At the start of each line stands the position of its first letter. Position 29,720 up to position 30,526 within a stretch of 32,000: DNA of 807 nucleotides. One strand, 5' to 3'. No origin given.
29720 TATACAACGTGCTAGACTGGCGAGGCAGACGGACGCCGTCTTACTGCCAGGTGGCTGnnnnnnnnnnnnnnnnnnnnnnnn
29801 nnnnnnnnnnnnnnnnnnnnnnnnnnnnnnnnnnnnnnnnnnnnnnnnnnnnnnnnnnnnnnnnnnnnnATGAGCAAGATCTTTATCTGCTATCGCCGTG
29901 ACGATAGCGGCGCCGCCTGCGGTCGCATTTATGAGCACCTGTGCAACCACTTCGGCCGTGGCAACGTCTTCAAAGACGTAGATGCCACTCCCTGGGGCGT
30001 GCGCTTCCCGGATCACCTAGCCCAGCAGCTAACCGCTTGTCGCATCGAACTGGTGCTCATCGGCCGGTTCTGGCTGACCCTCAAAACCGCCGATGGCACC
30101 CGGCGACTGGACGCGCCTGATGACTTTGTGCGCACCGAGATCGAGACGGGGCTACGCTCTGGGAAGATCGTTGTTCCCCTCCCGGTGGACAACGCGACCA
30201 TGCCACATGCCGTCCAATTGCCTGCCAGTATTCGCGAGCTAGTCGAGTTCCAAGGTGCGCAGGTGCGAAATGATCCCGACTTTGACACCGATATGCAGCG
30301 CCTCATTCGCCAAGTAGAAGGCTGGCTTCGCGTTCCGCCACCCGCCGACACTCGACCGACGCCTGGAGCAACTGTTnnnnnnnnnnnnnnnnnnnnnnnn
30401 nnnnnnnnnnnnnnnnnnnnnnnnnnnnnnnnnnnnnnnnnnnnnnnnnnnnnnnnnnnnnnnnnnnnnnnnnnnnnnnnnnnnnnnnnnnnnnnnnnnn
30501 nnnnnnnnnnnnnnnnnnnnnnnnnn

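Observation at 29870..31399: Cytoplasmic TIR domain fused to a HAMP plus chemoreceptor (MCP) signalling domain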

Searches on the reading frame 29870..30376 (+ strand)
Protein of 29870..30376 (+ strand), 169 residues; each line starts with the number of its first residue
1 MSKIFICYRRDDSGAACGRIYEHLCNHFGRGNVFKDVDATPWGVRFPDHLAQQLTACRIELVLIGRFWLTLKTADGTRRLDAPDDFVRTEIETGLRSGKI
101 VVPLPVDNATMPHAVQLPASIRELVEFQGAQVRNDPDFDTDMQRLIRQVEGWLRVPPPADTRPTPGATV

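Call 7: search_solved_structures(query=window:29870-30340:+, max_evalue=10, show_alignments=3)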
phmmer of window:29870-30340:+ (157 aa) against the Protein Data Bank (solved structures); distinct sequences matched with E-value up to 10: 19.
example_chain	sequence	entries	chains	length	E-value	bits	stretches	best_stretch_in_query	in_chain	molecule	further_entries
9tzw_A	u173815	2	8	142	1.7e-05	27.7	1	3-146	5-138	NAD(+) hydrolase SARM1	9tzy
9mw1_B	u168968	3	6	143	1.8e-05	27.7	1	3-146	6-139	NAD(+) hydrolase SARM1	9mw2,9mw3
10rb_A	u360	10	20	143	1.8e-05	27.6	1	3-146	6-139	NAD(+) hydrolase SARM1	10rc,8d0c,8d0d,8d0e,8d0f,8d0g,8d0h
10ra_A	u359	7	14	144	1.8e-05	27.6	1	3-146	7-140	Sterile alpha and TIR motif-containing protein 1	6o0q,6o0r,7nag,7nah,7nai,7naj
9hq0_A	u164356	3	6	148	2e-05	27.5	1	3-146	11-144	NAD(+) hydrolase SARM1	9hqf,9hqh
6o0u_A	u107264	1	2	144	2.8e-05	27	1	3-133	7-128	Sterile alpha and TIR motif-containing protein 1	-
6o0v_A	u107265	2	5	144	4.7e-05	26.3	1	3-146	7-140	Sterile alpha and TIR motif-containing protein 1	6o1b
6wpk_A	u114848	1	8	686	8.8e-05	25.4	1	4-151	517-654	NAD(+) hydrolase SARM1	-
7ld0_A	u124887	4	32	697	9.1e-05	25.3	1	4-151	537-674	NAD(+) hydrolase SARM1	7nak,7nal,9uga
7djt_A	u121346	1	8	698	9.2e-05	25.3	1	4-151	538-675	NAD(+) hydrolase SARM1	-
7knq_A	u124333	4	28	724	0.0001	25.2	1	4-151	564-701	NAD(+) hydrolase SARM1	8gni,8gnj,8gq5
9l2d_A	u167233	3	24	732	0.0001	25.2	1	4-151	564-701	NAD(+) hydrolase SARM1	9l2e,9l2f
7cm5_A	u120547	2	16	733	0.0001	25.2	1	4-151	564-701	NAD(+) hydrolase SARM1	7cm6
9l2g_A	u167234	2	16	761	0.00011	25.1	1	4-151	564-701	NAD(+) hydrolase SARM1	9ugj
7anw_A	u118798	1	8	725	0.00026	23.8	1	4-151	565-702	NAD(+) hydrolase SARM1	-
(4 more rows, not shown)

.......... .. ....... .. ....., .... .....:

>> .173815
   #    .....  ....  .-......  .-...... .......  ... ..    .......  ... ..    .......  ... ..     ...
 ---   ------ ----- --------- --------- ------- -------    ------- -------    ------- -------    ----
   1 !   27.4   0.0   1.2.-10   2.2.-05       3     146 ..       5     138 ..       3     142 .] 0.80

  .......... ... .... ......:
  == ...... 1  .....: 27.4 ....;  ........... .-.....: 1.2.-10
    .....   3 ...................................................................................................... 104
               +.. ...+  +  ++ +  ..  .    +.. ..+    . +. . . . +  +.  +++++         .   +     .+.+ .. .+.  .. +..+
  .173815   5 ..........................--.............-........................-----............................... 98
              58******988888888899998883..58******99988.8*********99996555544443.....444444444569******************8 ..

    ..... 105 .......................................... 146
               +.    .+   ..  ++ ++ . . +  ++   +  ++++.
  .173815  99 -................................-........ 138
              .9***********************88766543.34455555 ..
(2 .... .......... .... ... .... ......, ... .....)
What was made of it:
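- On TIR NADase (SARM1-like or bacterial enzymatic TIRs): It aligns with the E of SARM1 HKEI, which is E642 by the chain numbering (call 7).
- Checked: phmmer against the PDB finds the SARM1 TIR at E 1.7e-5 over the whole domain (call 7).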

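Call 10: find_homologous_proteins(query=window:29870-30376:+)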
Query window:29870-30376:+ (169 aa): 10 proteins with E <= 0.001 among 54 candidates.
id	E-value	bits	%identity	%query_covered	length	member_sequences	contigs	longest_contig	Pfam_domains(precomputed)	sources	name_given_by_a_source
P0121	5.4e-69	249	72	92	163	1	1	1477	PF13676.12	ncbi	ncbi:MAG: toll/interleukin-1 receptor domain-containing protein, partial [Ktedonobacterales bacteriu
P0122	2.7e-25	107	71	43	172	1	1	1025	-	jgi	jgi:hypothetical protein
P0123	2.9e-25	107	41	87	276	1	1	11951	PF13676.12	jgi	jgi:hypothetical protein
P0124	3.2e-25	107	42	87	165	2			PF13676.12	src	-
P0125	2.6e-24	104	41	88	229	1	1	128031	PF13676.12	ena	-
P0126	5.3e-24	103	41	87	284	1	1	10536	PF13676.12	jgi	jgi:hypothetical protein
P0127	1.2e-23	102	40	91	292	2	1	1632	PF13676.12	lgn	-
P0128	1.1e-20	92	33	88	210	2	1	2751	PF13676.12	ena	-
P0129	2.4e-19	88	35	89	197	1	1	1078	PF13676.12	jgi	jgi:hypothetical protein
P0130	3.3e-16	77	40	73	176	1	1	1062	PF13676.12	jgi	jgi:hypothetical protein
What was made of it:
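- Tried and rejected: The word-index search with the TIR alone returned only 10 hits and missed the protein itself, so that census is lossy (call 10).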

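Call 22: find_encoding_contigs(protein=P0121, flank=3000, max_places=3)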
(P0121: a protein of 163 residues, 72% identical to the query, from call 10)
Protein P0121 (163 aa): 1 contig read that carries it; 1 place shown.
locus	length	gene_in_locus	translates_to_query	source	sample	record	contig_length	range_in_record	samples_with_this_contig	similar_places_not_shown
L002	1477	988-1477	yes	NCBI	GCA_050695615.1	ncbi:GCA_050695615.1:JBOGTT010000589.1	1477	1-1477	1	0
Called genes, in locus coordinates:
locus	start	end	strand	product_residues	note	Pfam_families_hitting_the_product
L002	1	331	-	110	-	?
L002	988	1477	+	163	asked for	PF13676:TIR_2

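Call 26: search_protein_representatives(protein=window:29870-30376:+)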
Query: 169 residues. Proteins with E-value up to 0.001 (for the whole library): 31422; up to 1e-10: 24168; up to 1e-30: 1550. The best 150 are listed.
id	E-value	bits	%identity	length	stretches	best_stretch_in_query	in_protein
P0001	6.5e-112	387.3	100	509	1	1-169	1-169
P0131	4.5e-71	254.3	42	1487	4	2-149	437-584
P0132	2.6e-69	248.5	42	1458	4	2-145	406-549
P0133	1.3e-65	236.5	46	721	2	1-148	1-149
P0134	9.2e-64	230.5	46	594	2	3-151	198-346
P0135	1.6e-63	229.7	41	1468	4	2-148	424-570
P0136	9.6e-61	220.6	43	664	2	1-149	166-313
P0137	3.5e-60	218.8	42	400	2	3-147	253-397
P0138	4.8e-59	215.1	42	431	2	3-147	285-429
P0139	5.2e-58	211.8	61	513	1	1-159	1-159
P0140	3.3e-57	209.1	43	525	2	3-153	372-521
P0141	8.8e-57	207.7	38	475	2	3-146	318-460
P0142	3.9e-55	202.4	37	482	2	3-158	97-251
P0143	1.3e-53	197.4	38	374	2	3-149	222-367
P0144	2.8e-53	196.3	36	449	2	3-151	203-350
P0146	2.4e-52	193.3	67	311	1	1-161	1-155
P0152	1.7e-50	187.3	59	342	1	1-165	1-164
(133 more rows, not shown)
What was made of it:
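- Checked: 31,422 cluster representatives match at E<=1e-3 (call 26).
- Tried and rejected: The exhaustive representative search was used instead (call 26).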

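Call 28: predict_structure(alignment_id=A1)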
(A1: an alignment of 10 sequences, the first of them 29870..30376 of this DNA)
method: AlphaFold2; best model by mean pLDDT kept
length: 169 residues; sequences in the alignment: 10
mean_pLDDT: 85.5   pTM: 0.81
mean pLDDT of the five models: 85.5, 84.8, 84.6, 82.8, 82.8
residues with pLDDT >= 90: 101; 70-90: 48; 50-70: 12; < 50: 8
segments of 3 or more residues with pLDDT < 50: 166-169
pLDDT, mean of each block of 10 residues (from residue 1): 86 93 95 75 75 83 95 93 90 89 93 94 85 92 94 72 47
secondary structure, 60 per line:
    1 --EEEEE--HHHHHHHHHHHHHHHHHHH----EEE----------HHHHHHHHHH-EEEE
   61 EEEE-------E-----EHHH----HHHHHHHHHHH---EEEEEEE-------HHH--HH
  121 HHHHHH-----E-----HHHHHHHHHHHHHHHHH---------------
elements in order: E3-7 H10-28 E33-35 H46-55 E57-64 H86-96 E100-106 H119-126 H138-154
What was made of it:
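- On TIR domain: Model pLDDT 85.5 (call 28).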

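Call 30: search_protein_families(library=pfam, alignment_id=A2, max_evalue=0.00001)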
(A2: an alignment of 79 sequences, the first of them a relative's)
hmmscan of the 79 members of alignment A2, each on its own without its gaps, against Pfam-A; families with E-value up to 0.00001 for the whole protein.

A. member 1, P0133 (721 aa): 2 families
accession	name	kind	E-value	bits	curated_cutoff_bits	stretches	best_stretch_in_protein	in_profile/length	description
PF03781.23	FGE-sulfatase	-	2.6e-47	162.1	23.3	1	461-717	5-254/255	Sulfatase-modifying factor enzyme 1-like domain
PF13676.11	TIR_2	-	4.8e-24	85.6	28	2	4-147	1-122/122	TIR domain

B. families by the number of members that match (of 79 scanned): 23 families
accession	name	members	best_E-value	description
PF13676.11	TIR_2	79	8e-48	TIR domain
PF03781.23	FGE-sulfatase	9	6e-56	Sulfatase-modifying factor enzyme 1-like domain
PF14870.12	PSII_BNR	3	3.7e-16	Photosynthesis system II assembly factor YCF48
PF07719.23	TPR_2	2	8.5e-09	Tetratricopeptide repeat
PF13432.12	TPR_16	2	1.2e-08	Tetratricopeptide repeat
PF13428.12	TPR_14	2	2.2e-07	Tetratricopeptide repeat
PF13374.12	TPR_10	1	7.6e-45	Tetratricopeptide repeat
PF13424.12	TPR_12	1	2.1e-44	Tetratricopeptide repeat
PF13360.13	PQQ_2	1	5.8e-37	Outer membrane protein assembly factor BamB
PF05419.17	GUN4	1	3.3e-33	GUN4-like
PF13570.13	Beta-prop_ACSF4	1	4.5e-32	Beta-alanine-activating enzyme, beta-propeller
PF00118.29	Cpn60_TCP1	1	2.3e-29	TCP-1/cpn60 chaperonin family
PF13458.12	Peripla_BP_6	1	1.8e-20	Periplasmic binding protein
PF01094.35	ANF_receptor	1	2.4e-17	Receptor family ligand binding region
PF00364.28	Biotin_lipoyl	1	2.4e-17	Biotin-requiring enzyme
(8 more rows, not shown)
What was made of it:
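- On TIR domain (Pfam TIR_2, PF13676): However, all 79 of its closest relatives that were scanned pass (call 30).
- Checked: All 79 of the closest representatives that were scanned pass TIR_2 (call 30).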

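Call 31: find_related_loci(query=window:29870-30376:+, collection=genome_contigs, flank=10000)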
Query window:29870-30376:+ (169 aa) in genome_contigs; peptide patterns used: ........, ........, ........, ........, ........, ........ (x = any residue, [..] = any of these).
178 stretches matched a pattern; 9 encode a relative of the query (tblastn E <= 1e-3); 9 distinct loci.
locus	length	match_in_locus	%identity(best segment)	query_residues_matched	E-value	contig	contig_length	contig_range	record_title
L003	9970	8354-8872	49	1-166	4e-46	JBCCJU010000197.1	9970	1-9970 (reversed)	MAG: Cyanobacteria bacterium P01_C01_bin.120 k141_1035694_length_9970_cov_32.8661, whole genome shotgun sequence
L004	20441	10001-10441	52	1-146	2e-44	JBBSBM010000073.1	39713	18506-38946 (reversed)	MAG: Aggregatilineales bacterium isolate La6_metabat2.133 La6_metabat2.133_K_3670227_L_39713_cov_30.1178, whole genome s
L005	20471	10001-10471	45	2-158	9e-41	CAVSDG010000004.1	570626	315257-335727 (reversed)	MAG: uncultured Planctomycetota bacterium isolate MFD02579.bin.2.28 genome assembly, contig: contig_21266, whole genome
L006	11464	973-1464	44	3-164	1e-39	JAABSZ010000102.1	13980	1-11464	MAG: Desulfobacteraceae bacterium isolate S20.Bin068 Scaffold_99, whole genome shotgun sequence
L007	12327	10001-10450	49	1-149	4e-39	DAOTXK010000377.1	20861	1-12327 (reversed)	MAG TPA_asm: Anaerolineae bacterium isolate H21_247 k133_2197255, whole genome shotgun sequence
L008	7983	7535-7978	46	1-146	5e-38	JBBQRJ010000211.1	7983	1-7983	MAG: Aggregatilineales bacterium isolate Co_metawrap_1667 Cmw_1667_k141_18068747_length_7983_cov_11.9944, whole genome s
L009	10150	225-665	41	3-149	8e-37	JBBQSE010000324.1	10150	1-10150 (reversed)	MAG: Planctomycetales bacterium isolate Co_metawrap_1732 Cmw_1732_k141_11837807_length_10150_cov_10.0000, whole genome s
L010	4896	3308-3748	41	3-149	5e-37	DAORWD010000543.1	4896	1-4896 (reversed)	MAG TPA_asm: Planctomycetaceae bacterium isolate AMR_MDS_5222 NODE_12275_length_4896_cov_4.041107, whole genome shotgun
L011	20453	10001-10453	45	1-150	5e-35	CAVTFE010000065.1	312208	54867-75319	MAG: uncultured bacterium isolate MFD00822.bin.2.150 genome assembly, contig: contig_69400, whole genome shotgun sequenc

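Call 32: fold_search(model_id=the predicted structure, library=pdb)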
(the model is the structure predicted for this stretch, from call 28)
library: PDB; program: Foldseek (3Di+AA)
matches with E <= 10: 1611; with E <= 0.001: 63
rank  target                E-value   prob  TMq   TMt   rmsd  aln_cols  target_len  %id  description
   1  9ugj_B                2.8e-09  1.00  0.69  0.83   3.3       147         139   24  Structure of SARM1 bound to SIR3-ADPR (released 2026-02-18)
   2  6o0u_A                5.0e-09  1.00  0.69  0.81   3.2       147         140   26  Crystal structure of the TIR domain H685A mutant from human SARM1 (released 2019-09-04)
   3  6o0v_C                5.0e-09  1.00  0.69  0.81   3.0       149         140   26  Crystal structure of the TIR domain G601P mutant from human SARM1, crystal form 2 (released 2019-09-04)
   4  9mw2_A                5.3e-09  1.00  0.67  0.85   2.9       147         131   25  Structure of SARM1 TIR domain bound to G6831 (released 2026-02-04)
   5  9mw2_B                5.3e-09  1.00  0.69  0.84   2.9       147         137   26  Structure of SARM1 TIR domain bound to G6831 (released 2026-02-04)
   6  6o0v_A                6.1e-09  1.00  0.66  0.78   3.7       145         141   26  Crystal structure of the TIR domain G601P mutant from human SARM1, crystal form 2 (released 2019-09-04)
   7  9mw1_B                8.4e-09  1.00  0.68  0.82   3.2       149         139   26  Structure of SARM1 TIR domain bound to G8758 (released 2026-02-04)
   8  6o0q_A                1.0e-08  1.00  0.68  0.81   3.2       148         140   27  Crystal structure of the TIR domain from human SARM1 in complex with ribose (released 2019-09-04)
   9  9ugj_F                1.4e-08  1.00  0.67  0.80   3.3       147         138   26  Structure of SARM1 bound to SIR3-ADPR (released 2026-02-18)
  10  7anw_A                1.8e-08  1.00  0.66  0.19   3.7       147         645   23  hSARM1 NAD+ complex (released 2020-11-11)
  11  8d0g_B                1.9e-08  1.00  0.68  0.82   3.1       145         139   27  Human SARM1 TIR domain bound to NB-3-ADPRP (released 2022-09-21)
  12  9ugj_H                2.1e-08  1.00  0.69  0.83   3.1       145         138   26  Structure of SARM1 bound to SIR3-ADPR (released 2026-02-18)
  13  8p2l_I                2.3e-08  1.00  0.64  0.73   4.7       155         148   23  A CHIMERA construct containing human SARM1 ARM and SAM domains and C. elegans TIR domain. (released 2023-09-06)
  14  7qg0_A                3.0e-08  1.00  0.67  0.20   3.7       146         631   25  Inhibitor-induced hSARM1 duplex (released 2022-12-21)
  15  6o1b                  3.7e-08  1.00  0.68  0.81   3.1       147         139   26  Crystal structure of the TIR domain G601P mutant from human SARM1, crystal form 1 (released 2019-09-04)
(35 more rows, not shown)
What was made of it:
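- On TIR domain: Foldseek finds SARM1 TIR at E 2.8e-9 with TMt 0.81-0.85, followed by plant and bacterial TIRs (call 32).
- On TIR NADase (SARM1-like or bacterial enzymatic TIRs): That E642 is the catalytic residue rests on prior knowledge and on the E642A PDB entry title (call 32).
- Checked: The AF2 model has pLDDT 85.5 (call 28), and its top 30 Foldseek hits are SARM1/TIR-1 TIR domains at E down to 3e-9 and TMt 0.73-0.85 for the isolated TIR-domain chains among them (call 32).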

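Call 46: find_related_loci(query=window:29870-30376:+, collection=metagenome_contigs, flank=4000)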
Query window:29870-30376:+ (169 aa) in metagenome_contigs; peptide patterns used: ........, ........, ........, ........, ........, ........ (x = any residue, [..] = any of these).
317 stretches matched a pattern; 7 encode a relative of the query (tblastn E <= 1e-3); 7 distinct loci.
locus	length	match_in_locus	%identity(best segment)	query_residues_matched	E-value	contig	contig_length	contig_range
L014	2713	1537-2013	77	1-158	1e-83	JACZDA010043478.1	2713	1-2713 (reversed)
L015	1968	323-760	53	1-145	1e-50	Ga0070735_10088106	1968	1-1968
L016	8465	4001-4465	52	1-154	3e-47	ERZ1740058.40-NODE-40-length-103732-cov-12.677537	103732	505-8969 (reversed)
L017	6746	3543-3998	45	1-150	1e-39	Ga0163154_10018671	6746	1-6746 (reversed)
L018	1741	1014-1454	41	3-149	7e-38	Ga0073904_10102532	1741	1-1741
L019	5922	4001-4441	41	3-149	1e-37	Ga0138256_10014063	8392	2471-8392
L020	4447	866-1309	45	2-150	2e-32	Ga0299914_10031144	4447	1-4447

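Call 53: find_homologous_proteins(query=A3, max_evalue=1e-20)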
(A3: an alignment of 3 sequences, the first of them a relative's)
Query A3 (3 sequences) (311 aa, profile of the alignment): 1872 proteins with E <= 1e-20 among 8000 candidates; the best 120 are listed.
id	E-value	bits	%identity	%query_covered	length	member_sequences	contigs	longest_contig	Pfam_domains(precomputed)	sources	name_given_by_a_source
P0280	3.6e-173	593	56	100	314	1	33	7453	PF13676.12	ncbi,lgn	-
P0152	3.2e-171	587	45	100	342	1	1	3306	PF13676.12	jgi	jgi:hypothetical protein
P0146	2.7e-169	580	100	100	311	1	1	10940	PF13676.12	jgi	jgi:hypothetical protein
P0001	5.2e-141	487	61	78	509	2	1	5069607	PF00015.27,PF00672.31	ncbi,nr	ncbi:MAG: Methyl-accepting chemotaxis protein [Ktedonobacterales bacterium]|nr:MAG: Methyl-accepting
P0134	7.1e-83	296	47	48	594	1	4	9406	PF13676.12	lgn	-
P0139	2.0e-71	259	58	58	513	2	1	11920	PF03781.23,PF13676.12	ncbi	ncbi:MAG TPA: SUMF1/EgtB/PvdO family nonheme iron enzyme, partial [Ktedonobacterales bacterium]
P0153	4.4e-70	254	42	50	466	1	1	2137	PF13676.12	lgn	-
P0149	1.3e-68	250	36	47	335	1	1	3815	PF13676.12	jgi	jgi:hypothetical protein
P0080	1.4e-61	227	57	36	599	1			PF00015.27,PF00672.31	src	-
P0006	3.1e-60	222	64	28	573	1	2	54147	PF00015.27,PF00672.31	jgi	jgi:methyl-accepting chemotaxis protein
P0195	1.0e-59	220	55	48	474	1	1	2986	PF13676.12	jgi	jgi:hypothetical protein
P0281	1.2e-59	220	56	49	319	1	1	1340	PF00015.27,PF00672.31,PF13676.12,PF08937.17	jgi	jgi:hypothetical protein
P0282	1.6e-59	220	57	47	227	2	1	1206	PF13676.12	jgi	jgi:TIR domain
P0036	5.3e-59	218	63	31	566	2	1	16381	PF00015.27,PF00672.31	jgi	jgi:methyl-accepting chemotaxis protein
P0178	5.5e-59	218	53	47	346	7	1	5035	PF13676.12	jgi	-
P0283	1.1e-57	214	53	49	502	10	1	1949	PF13676.12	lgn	-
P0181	3.5e-57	212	50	49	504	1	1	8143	PF06439.19,PF13676.12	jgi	jgi:TIR domain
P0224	6.7e-57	211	53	49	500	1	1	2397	PF13676.12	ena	-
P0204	7.4e-57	211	53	47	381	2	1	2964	PF13676.12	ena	-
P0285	1.0e-56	211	54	48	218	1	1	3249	PF13676.12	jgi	jgi:hypothetical protein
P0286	1.0e-56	210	50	47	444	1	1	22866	PF03781.23,PF13676.12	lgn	-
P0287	1.1e-56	210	50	49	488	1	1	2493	PF13676.12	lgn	-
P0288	1.2e-56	210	54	50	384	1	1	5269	PF13676.12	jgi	jgi:hypothetical protein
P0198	2.1e-56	209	48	59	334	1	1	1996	PF13676.12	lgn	-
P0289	2.5e-56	209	54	48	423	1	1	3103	PF13676.12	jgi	jgi:hypothetical protein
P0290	3.6e-56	209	55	47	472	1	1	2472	PF13676.12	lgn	-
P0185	4.9e-56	208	48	56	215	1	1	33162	PF13676.12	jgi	jgi:hypothetical protein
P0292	5.4e-56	208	51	49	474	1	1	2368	PF13676.12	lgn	-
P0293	8.2e-56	208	53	48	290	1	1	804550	PF13676.12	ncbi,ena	-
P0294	1.0e-55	207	48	50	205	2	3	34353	PF13676.12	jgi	-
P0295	1.0e-55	207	53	47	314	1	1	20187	PF13676.12,PF04226.19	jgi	jgi:uncharacterized membrane protein YeaQ/YmgE (transglycosylase-associated protein family)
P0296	1.3e-55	207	52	49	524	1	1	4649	PF13676.12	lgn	-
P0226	1.6e-55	207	51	49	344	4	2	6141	PF13676.12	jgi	jgi:uncharacterized protein YqgC (DUF456 family)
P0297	1.6e-55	207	45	49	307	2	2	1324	PF01582.26,PF13676.12,PF08937.17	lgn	-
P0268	2.0e-55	206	52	48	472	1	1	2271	PF13676.12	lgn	-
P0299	2.4e-55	206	52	48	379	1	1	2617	PF13676.12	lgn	-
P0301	2.6e-55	206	52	48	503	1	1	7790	PF13676.12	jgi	jgi:hypothetical protein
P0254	3.2e-55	206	54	48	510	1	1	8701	PF13676.12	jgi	jgi:hypothetical protein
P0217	8.0e-55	204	53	47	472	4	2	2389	PF13676.12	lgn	-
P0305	8.8e-55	204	50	47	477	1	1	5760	PF06439.19,PF13676.12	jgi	jgi:TIR domain-containing protein/3-keto-disaccharide hydrolase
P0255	1.0e-54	204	50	49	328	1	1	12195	PF13676.12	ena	-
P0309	1.8e-54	203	49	51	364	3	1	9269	PF02469.28,PF13676.12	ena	-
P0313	2.0e-54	203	50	46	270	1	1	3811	PF13676.12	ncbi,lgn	-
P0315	2.1e-54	203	51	47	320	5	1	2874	PF19744.5,PF13676.12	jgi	jgi:hypothetical protein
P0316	2.2e-54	203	45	58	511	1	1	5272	PF03781.23,PF13676.12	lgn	-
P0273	2.2e-54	203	50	49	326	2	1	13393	PF13676.12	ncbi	-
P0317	2.7e-54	203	51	50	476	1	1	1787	PF13676.12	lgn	-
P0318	2.7e-54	203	53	49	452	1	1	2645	PF13676.12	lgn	-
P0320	2.8e-54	202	52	47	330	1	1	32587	PF24684.2,PF13676.12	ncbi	-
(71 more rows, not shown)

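Call 55: find_encoding_contigs(protein=P0146, flank=8000, max_places=3)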
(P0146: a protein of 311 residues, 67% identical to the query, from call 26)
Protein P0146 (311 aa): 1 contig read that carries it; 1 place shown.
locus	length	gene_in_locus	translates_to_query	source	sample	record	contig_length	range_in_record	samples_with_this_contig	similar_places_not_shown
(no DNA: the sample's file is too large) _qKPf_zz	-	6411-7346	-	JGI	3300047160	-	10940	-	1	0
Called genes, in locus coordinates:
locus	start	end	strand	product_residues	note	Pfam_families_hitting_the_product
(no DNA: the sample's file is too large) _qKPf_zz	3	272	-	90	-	?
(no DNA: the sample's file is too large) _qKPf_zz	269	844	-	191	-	PF04542:Sigma70_r2, PF08281:Sigma70_r4_2, PF04545:Sigma70_r4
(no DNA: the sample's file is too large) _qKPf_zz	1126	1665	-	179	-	PF08327:AHSA1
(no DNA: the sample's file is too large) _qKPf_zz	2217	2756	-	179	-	-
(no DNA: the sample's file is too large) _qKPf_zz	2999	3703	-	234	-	-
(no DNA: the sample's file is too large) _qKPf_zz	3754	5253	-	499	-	-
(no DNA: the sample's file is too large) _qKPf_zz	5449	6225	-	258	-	-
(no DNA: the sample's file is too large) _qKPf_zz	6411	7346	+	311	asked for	PF13676:TIR_2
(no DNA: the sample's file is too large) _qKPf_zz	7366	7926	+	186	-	PF00005:ABC_tran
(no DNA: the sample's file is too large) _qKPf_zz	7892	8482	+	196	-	PF09821:AAA_assoc_C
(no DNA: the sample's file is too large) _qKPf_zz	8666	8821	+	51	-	-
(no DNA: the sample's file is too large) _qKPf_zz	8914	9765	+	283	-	-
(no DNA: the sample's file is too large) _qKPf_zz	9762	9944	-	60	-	-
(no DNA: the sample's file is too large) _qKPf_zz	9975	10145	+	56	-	-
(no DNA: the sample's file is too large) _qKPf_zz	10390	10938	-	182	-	?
